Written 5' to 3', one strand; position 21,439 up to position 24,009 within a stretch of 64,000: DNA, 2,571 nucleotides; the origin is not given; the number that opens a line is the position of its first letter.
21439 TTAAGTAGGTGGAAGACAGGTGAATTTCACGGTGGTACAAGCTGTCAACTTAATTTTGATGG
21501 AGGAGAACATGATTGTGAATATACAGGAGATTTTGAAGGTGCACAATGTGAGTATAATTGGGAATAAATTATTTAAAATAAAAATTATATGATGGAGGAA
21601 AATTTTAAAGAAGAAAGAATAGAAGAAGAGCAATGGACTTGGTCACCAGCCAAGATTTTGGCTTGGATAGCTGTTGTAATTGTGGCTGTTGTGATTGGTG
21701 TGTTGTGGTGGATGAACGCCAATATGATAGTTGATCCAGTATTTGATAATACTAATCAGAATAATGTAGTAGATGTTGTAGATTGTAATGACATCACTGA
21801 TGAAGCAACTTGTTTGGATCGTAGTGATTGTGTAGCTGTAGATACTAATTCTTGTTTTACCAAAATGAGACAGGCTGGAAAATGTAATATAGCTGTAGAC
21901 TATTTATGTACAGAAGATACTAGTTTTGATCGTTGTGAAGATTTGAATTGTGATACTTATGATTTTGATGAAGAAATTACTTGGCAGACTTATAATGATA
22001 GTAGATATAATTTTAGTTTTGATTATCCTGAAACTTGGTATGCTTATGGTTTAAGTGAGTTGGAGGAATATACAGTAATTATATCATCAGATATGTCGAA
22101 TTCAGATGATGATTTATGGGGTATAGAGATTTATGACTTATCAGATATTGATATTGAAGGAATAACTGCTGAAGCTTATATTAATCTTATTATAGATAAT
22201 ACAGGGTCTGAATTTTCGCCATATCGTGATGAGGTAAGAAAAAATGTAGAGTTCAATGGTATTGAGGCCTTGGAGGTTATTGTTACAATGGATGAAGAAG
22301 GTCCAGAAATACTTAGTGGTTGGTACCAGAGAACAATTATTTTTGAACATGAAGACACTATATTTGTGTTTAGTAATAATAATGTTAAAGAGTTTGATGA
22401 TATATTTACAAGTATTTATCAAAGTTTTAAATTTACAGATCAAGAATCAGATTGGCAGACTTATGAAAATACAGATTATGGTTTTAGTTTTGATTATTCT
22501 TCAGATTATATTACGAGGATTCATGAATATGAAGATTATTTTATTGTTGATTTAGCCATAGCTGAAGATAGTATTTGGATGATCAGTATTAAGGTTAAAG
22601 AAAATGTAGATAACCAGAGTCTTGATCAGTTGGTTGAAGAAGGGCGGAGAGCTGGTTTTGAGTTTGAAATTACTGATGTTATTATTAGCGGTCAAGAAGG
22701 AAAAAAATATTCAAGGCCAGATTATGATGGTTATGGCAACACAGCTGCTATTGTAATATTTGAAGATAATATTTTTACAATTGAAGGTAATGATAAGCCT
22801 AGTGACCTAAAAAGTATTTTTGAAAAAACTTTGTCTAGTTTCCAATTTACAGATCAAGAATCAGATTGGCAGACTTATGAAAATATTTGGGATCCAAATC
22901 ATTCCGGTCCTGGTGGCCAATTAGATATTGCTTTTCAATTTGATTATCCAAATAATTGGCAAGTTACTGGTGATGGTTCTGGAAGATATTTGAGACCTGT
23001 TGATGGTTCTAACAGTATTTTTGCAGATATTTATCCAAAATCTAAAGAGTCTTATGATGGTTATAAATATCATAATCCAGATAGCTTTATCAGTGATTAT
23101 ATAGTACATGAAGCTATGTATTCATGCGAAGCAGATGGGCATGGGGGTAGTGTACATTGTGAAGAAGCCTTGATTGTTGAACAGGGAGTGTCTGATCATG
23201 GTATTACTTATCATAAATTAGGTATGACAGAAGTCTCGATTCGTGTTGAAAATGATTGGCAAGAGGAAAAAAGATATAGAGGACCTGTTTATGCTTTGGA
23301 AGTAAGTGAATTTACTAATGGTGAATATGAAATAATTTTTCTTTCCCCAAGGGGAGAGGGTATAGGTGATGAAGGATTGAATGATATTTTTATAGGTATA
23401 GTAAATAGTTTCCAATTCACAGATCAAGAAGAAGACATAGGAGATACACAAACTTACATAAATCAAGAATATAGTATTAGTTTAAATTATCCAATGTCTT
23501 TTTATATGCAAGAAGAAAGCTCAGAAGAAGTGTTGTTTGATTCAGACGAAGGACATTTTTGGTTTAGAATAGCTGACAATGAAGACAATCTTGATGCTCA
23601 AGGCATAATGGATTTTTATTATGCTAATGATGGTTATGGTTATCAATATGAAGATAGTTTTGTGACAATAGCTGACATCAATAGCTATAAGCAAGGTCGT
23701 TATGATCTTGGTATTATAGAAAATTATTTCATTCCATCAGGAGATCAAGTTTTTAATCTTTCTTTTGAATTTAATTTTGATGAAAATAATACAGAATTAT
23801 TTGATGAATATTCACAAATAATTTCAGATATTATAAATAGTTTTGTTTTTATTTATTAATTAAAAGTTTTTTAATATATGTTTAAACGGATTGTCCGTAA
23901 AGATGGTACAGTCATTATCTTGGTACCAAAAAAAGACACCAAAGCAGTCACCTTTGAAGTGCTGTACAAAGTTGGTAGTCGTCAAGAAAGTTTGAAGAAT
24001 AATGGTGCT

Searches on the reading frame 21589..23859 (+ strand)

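Call 38: search_protein_families(library=pfam, proteins=[window:21589-23859:+])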
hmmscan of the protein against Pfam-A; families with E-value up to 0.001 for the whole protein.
window:21589-23859:+ (756 aa): 1 family
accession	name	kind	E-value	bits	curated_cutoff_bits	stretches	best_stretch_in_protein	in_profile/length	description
PF18933.6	PsbP_2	-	3.3e-06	27.7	27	0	274-351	26-108/184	PsbP-like protein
